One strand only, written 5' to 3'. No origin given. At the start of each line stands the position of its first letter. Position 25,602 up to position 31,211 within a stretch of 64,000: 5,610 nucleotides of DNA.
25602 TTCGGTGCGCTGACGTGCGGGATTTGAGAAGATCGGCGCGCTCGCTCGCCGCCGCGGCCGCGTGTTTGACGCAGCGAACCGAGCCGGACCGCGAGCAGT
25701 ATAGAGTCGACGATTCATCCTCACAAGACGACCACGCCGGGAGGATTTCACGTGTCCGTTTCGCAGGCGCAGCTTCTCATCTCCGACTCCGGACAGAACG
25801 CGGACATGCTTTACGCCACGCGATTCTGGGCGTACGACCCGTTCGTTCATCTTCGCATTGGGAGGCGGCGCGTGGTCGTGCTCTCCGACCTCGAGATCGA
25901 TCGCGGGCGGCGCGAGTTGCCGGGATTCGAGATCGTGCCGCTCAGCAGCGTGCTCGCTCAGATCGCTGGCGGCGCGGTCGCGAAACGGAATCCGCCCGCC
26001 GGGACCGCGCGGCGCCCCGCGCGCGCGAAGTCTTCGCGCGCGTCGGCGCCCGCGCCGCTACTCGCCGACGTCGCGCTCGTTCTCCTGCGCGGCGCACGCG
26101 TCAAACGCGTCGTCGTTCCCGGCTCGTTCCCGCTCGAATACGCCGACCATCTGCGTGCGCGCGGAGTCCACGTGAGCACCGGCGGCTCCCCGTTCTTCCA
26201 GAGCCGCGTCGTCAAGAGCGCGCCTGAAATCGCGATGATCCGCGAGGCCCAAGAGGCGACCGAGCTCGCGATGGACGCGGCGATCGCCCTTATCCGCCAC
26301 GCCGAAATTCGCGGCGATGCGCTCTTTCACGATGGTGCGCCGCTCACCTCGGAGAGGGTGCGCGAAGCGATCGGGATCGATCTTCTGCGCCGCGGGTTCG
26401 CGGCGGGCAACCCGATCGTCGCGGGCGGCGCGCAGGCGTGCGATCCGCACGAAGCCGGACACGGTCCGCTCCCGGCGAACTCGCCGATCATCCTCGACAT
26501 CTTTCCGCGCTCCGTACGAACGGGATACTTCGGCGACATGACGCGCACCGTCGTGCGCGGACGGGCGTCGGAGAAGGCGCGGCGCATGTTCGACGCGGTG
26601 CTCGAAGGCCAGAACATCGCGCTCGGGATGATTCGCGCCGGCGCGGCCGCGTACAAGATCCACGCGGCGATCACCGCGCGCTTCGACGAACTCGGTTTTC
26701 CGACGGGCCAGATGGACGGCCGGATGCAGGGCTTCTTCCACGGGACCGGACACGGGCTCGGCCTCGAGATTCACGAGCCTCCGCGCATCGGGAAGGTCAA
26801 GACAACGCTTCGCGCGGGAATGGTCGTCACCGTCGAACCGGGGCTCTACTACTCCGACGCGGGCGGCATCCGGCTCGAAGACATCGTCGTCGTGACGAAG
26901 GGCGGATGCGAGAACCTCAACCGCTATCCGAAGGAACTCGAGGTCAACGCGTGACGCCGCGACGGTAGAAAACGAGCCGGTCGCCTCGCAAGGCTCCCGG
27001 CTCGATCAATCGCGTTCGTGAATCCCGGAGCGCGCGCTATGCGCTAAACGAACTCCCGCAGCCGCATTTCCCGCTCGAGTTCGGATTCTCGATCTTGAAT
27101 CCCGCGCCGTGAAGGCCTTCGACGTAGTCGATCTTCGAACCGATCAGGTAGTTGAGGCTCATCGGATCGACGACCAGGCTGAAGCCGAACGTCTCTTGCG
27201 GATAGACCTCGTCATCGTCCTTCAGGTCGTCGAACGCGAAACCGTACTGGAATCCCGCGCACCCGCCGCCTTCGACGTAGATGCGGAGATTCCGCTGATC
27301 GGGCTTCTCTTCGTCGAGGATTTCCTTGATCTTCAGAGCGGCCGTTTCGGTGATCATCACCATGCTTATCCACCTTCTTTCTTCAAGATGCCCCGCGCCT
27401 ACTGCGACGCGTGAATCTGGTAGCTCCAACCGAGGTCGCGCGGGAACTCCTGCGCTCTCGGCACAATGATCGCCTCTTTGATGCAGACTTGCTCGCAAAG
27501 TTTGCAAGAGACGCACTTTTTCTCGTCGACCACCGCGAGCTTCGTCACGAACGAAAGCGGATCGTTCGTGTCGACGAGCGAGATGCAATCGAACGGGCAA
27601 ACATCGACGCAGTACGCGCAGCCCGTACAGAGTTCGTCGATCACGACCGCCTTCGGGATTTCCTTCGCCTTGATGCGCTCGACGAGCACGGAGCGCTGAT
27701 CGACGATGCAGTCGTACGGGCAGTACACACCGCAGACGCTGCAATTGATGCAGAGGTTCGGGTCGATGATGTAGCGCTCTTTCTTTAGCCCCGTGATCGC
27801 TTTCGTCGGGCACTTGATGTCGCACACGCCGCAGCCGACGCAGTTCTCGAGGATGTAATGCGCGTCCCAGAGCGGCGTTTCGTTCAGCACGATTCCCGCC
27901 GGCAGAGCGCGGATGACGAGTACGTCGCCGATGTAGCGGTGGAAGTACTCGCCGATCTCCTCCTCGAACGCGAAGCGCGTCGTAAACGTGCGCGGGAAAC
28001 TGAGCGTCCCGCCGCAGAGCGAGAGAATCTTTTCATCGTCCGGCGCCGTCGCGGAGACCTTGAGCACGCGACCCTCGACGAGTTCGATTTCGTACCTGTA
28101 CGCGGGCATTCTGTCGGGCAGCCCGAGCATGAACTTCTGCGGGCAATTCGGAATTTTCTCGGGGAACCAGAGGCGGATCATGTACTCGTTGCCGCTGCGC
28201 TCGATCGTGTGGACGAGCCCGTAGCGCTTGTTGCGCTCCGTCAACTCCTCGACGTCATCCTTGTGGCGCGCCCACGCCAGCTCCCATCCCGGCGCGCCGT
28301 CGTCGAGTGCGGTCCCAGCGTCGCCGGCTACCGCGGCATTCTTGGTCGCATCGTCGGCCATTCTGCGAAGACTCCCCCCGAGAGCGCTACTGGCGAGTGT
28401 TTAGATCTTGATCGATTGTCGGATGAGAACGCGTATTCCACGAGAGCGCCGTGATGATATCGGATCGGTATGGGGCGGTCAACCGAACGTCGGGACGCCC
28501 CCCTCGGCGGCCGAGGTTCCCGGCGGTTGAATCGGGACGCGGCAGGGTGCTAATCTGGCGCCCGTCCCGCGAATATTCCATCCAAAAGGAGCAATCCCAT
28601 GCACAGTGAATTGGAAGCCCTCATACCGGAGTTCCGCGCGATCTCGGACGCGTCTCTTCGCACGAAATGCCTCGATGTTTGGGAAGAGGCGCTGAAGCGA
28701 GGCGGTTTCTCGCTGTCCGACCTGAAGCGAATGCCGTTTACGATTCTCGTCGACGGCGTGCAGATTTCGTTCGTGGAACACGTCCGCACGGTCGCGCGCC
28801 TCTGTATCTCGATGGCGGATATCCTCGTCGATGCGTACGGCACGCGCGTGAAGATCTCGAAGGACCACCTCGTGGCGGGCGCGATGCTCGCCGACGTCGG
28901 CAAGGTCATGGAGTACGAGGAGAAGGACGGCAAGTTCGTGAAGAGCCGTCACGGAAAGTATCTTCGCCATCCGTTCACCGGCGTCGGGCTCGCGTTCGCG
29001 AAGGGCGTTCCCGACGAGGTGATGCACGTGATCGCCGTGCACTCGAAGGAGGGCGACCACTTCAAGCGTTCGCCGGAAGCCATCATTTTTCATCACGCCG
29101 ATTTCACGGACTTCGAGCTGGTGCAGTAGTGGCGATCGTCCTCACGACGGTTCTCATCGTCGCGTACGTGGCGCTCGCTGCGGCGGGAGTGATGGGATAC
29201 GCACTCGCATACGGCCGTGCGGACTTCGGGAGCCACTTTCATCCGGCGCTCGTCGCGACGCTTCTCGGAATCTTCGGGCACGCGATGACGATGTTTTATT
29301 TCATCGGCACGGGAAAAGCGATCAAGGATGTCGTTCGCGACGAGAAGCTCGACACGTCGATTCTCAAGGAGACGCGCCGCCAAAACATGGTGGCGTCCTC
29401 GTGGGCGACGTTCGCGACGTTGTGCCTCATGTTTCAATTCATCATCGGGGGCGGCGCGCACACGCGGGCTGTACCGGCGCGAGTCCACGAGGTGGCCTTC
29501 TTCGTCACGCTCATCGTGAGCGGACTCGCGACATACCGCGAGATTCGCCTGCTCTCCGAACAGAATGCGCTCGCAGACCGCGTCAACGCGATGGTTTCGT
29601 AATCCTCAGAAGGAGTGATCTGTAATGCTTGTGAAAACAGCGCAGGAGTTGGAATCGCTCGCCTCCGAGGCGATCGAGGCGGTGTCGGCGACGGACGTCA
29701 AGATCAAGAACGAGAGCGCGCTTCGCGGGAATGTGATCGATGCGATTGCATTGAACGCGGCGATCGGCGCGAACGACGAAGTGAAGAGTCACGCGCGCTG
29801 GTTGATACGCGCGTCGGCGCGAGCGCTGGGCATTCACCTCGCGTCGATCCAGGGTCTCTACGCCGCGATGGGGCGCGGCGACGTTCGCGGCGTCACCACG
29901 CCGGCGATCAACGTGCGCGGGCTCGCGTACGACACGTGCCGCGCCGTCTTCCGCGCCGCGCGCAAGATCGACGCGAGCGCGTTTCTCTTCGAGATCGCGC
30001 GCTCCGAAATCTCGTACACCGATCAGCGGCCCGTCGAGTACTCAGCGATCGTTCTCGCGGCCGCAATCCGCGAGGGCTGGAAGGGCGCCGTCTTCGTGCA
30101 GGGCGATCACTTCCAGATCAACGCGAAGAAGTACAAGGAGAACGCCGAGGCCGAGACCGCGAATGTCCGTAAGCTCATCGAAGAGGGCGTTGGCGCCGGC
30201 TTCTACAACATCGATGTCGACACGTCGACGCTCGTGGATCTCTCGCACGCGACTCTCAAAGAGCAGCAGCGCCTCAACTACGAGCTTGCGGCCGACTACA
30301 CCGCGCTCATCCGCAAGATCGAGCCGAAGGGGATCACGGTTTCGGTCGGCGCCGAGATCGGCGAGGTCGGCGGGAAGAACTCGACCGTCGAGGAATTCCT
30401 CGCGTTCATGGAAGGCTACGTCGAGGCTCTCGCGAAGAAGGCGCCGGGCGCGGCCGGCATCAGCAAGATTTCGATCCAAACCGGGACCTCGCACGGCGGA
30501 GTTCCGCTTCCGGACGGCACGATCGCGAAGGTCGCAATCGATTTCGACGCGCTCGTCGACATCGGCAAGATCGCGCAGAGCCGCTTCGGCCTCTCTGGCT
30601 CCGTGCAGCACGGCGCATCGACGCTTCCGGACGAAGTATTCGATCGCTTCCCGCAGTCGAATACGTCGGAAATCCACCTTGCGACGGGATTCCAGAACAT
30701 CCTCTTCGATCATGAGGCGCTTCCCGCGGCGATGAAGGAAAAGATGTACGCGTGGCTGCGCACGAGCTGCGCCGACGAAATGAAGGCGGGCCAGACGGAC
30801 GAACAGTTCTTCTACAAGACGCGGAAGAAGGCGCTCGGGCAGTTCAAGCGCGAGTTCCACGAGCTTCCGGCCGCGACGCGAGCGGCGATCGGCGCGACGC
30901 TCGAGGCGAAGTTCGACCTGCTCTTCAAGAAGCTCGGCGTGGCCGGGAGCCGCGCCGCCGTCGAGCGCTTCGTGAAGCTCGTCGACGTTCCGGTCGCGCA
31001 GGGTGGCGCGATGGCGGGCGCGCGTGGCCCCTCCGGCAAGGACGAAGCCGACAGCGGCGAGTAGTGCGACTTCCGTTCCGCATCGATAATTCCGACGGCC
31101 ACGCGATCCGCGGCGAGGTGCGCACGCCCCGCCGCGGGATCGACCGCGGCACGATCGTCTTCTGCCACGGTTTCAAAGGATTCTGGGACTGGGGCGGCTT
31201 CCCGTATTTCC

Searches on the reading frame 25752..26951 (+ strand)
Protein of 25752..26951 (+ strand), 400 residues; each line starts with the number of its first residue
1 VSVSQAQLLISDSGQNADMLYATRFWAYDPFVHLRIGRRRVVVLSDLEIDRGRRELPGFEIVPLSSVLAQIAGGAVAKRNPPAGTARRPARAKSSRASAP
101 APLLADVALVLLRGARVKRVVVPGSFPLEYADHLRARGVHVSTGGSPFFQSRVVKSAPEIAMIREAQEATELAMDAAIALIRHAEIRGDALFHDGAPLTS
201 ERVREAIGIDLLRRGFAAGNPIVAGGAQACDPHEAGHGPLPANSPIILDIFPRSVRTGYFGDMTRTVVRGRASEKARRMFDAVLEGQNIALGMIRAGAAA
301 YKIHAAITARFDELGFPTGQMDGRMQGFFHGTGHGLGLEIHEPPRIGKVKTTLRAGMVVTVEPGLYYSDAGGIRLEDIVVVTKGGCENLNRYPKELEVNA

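Call 16: search_protein_families(library=pfam, proteins=[window:25752-26951:+], max_evalue=0.001)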
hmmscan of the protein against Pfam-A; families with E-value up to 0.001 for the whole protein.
window:25752-26951:+ (400 aa): 1 family
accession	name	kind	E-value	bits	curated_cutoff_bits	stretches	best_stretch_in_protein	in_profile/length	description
PF00557.29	Peptidase_M24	-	1.6e-43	149.4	23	1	162-383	2-208/208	Metallopeptidase family M24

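Call 48: search_protein_families(library=ncbifam, proteins=[window:25752-26951:+], max_evalue=0.00001)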
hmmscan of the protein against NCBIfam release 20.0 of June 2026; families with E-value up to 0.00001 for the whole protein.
window:25752-26951:+ (400 aa): 11 families
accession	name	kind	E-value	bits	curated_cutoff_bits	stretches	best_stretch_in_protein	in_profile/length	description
NF040821.1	dipep_PepQ_Arch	equivalog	8.9e-30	103.9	630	1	150-396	118-345/346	Xaa-Pro dipeptidase PepQ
NF007310.0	PRK09795.1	equivalog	3.9e-26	91.7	393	1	218-396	180-355/361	aminopeptidase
NF008131.0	PRK10879.1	equivalog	5.7e-18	64.9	465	1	150-390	169-418/438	Xaa-Pro aminopeptidase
NF011720.0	PRK15173.1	subfamily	1.7e-13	50.3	420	1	257-396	205-339/343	peptidase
NF011173.0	PRK14575.1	equivalog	3.4e-13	49.3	850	1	257-396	268-402/406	putative peptidase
NF011174.0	PRK14576.1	subfamily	2.9e-12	46.2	487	1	257-396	267-401/405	putative endopeptidase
TIGR00500.1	met_pdase_I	equivalog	4.8e-11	42.6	171.35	1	257-365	99-203/247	type I methionyl aminopeptidase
NF008970.0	PRK12318.1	equivalog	1.8e-10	40.6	267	1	247-365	131-244/291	methionyl aminopeptidase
NF043017.1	DimsulpropLyDddP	equivalog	1.1e-08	34.4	600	0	347-394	390-438/443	dimethylsulfonioproprionate lyase DddP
TIGR02993.1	ectoine_eutD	equivalog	4.4e-07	29.4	613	1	151-398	155-389/391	ectoine hydrolase DoeA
NF010133.0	PRK13607.1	equivalog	5.4e-06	25.5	339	0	257-369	252-391/443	Xaa-Pro dipeptidase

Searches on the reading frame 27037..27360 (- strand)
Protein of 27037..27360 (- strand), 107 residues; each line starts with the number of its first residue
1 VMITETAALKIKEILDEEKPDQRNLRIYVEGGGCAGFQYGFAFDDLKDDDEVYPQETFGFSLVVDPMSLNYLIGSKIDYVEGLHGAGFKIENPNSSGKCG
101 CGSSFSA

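Call 48: search_protein_families(library=ncbifam, proteins=[window:27037-27360:-], max_evalue=0.00001)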
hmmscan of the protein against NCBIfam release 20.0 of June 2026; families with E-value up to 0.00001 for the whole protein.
window:27037-27360:- (107 aa): 9 families
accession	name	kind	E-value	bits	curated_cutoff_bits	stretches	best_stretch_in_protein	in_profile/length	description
NF010147.0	PRK13623.1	equivalog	6.5e-40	135.9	117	1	2-106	11-114/115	iron-sulfur cluster insertion protein ErpA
TIGR00049.1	TIGR00049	subfamily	1.7e-32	111.8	58.8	1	2-106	2-105/106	iron-sulfur cluster assembly accessory protein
TIGR01997.1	sufA_proteo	equivalog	3.4e-21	75.4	136.2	1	1-106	3-106/107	Fe-S cluster assembly scaffold SufA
TIGR02011.1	IscA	equivalog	2.7e-20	72.6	150.6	1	2-106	2-104/105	iron-sulfur cluster assembly protein IscA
NF007049.0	PRK09502.1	equivalog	1.1e-17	64.2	181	1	3-106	5-106/107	iron-sulfur cluster assembly protein IscA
NF007050.0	PRK09504.1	equivalog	3.3e-16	59.5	161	1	2-106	19-121/122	Fe-S cluster assembly scaffold SufA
NF038090.1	IscA_HesB_Se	subfamily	4.8e-16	58.9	85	1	2-103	3-101/101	IscA/HesB family protein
TIGR01911.1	HesB_rel_seleno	subfamily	5.6e-08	33.3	66.35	1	3-91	6-92/92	HesB-like protein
TIGR03341.1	YhgI_GntY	equivalog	7.3e-08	32.4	269.35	1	2-95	2-95/190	Fe-S biogenesis protein NfuA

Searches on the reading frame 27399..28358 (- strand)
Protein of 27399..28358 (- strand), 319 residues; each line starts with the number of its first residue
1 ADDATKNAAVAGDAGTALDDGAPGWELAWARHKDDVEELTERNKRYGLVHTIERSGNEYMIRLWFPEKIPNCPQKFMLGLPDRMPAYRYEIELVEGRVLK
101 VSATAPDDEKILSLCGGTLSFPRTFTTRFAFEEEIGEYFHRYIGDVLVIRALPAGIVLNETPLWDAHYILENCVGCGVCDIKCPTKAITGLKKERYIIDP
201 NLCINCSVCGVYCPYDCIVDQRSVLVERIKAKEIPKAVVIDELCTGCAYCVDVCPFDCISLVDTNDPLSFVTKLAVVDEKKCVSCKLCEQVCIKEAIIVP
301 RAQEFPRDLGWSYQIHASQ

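Call 16: search_protein_families(library=pfam, proteins=[window:27399-28358:-], max_evalue=0.001)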
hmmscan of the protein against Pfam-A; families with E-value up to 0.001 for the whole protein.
window:27399-28358:- (319 aa): 12 families
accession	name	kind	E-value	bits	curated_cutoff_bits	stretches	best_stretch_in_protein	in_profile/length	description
PF00037.32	Fer4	-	1.9e-19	69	21.1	3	238-260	2-24/24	4Fe-4S binding domain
PF12838.12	Fer4_7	-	4.1e-15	56.4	27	3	244-295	2-51/52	4Fe-4S dicluster domain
PF14697.11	Fer4_21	-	5.8e-15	55.6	35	2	198-261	3-59/59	4Fe-4S dicluster domain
PF12797.12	Fer4_2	-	8.3e-14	50.9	24.5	1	238-256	3-22/22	4Fe-4S binding domain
PF13187.11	Fer4_9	-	2e-10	41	27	2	244-297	2-52/52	4Fe-4S dicluster domain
PF12837.12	Fer4_6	-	6e-10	39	25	0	237-259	2-24/24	4Fe-4S binding domain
PF13237.11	Fer4_10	-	3.2e-09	37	25.5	2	196-255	2-53/53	4Fe-4S dicluster domain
PF13484.11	Fer4_16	-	5e-09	37.2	30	0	203-256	2-65/66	4Fe-4S double cluster binding domain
PF13534.11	Fer4_17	-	2.6e-08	34.7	22.2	0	168-185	41-58/61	4Fe-4S dicluster domain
PF25160.1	LdpA_Fe-S-bd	-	4.1e-06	26.9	27.6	1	233-262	17-46/49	LdpA Fe-S cluster-binding domain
PF12800.12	Fer4_4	-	6.9e-05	23.3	24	0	242-256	2-16/17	4Fe-4S binding domain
PF13183.11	Fer4_8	-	0.00012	23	27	0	167-186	48-67/68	4Fe-4S dicluster domain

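Call 48: search_protein_families(library=ncbifam, proteins=[window:27399-28358:-], max_evalue=0.00001)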
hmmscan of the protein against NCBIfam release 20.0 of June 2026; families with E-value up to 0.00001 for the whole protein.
window:27399-28358:- (319 aa): 42 families (the best 25 are shown)
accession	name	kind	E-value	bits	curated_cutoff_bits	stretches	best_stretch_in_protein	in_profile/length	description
TIGR01944.1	rnfB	subfamily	4.6e-16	58.9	68.7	1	169-222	110-164/190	RnfABCDGE type electron transport complex subunit B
NF058577.1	FdxA_fam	equivalog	4.7e-16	58.7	65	1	166-216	2-51/52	4Fe-4S ferredoxin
NF045874.1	Vhu_polyferre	exception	5.8e-16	58.2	600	1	168-261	125-215/381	F420-non-reducing hydrogenase associated-polyferredoxin VhuB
TIGR02179.1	PorD_KorD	subfamily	3.1e-14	52.8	60.05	1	195-263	19-76/78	2-oxoacid:acceptor oxidoreductase, delta subunit, pyruvate/2-ketoisovalerate family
NF006446.0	PRK08764.1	equivalog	2.9e-13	49.9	220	1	167-219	81-134/139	Rnf electron transport complex subunit RnfB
NF005415.0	PRK06991.1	equivalog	5e-13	49.3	281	1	171-218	85-132/284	electron transport complex subunit RsxB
TIGR01971.1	NuoI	subfamily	1.6e-12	47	113.05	1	225-304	25-105/121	NADH-quinone oxidoreductase, chain I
NF003475.0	PRK05113.1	equivalog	1.7e-12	47.6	203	0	171-219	113-161/190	electron transport complex subunit RsxB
NF040864.1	HgcB_ferredoxin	equivalog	6e-12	45.2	99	1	169-221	12-64/93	mercury methylation ferredoxin HgcB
NF042909.1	FMH_DH_FwdF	exception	8.9e-12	44.8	375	1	197-298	95-196/336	tungsten-dependent formylmethanofuran dehydrogenase subunit FwdF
TIGR04105.1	FeFe_hydrog_B1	subfamily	3.8e-11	42.3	450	1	169-260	109-206/462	monomeric [FeFe] hydrogenase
NF040770.1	hetero_SS_HdrA2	exception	1.1e-10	40.3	1100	1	165-230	571-634/777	CoB-CoM heterodisulfide reductase HdrA2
NF038196.1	ferrodoxin_EFR1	subfamily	1.5e-10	41.5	75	0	169-219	182-230/242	EFR1 family ferrodoxin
NF043039.1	HgcAB_like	equivalog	8.1e-10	38.8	285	0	235-297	293-349/350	HgcAB-like fusion protein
NF033683.1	di_4Fe-4S_YfhL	equivalog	9.1e-10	38.7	86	1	168-222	4-64/80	YfhL family 4Fe-4S dicluster ferredoxin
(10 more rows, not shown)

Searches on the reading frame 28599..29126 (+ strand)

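Call 16: search_protein_families(library=pfam, proteins=[window:28599-29126:+], max_evalue=0.001)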
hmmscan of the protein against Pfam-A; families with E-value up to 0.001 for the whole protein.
window:28599-29126:+ (176 aa): 1 family
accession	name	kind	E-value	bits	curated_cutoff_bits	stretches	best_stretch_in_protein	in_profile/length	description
PF01966.28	HD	-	8.1e-06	26.6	22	1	59-168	2-111/116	HD domain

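Call 48: search_protein_families(library=ncbifam, proteins=[window:28599-29126:+], max_evalue=0.00001)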
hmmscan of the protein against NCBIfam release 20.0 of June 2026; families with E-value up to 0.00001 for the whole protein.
window:28599-29126:+ (176 aa): 0 families

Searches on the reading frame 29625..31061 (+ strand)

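Call 16: search_protein_families(library=pfam, proteins=[window:29625-31061:+], max_evalue=0.001)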
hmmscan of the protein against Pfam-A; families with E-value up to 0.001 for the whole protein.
window:29625-31061:+ (479 aa): 2 families
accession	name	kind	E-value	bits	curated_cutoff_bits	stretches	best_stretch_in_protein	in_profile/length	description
PF01116.26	F_bP_aldolase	-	6.6e-14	52.5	25.5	1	89-364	14-241/277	Fructose-bisphosphate aldolase class-II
PF08013.17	GatZ_KbaZ-like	-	6.2e-06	25.6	26.7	1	131-257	56-184/420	D-tagatose-1,6-bisphosphate aldolase subunit GatZ/KbaZ-like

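Call 48: search_protein_families(library=ncbifam, proteins=[window:29625-31061:+], max_evalue=0.00001)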
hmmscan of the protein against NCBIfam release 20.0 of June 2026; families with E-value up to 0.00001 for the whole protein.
window:29625-31061:+ (479 aa): 2 families
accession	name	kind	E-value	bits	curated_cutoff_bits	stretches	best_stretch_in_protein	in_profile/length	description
TIGR00167.1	cbbA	subfamily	3.6e-07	29.8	215.6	1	91-345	19-230/290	ketose-bisphosphate aldolase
TIGR02810.1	agaZ_gatZ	equivalog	2.6e-06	26.6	568.8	1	130-257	54-184/420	D-tagatose-bisphosphate aldolase, class II, non-catalytic subunit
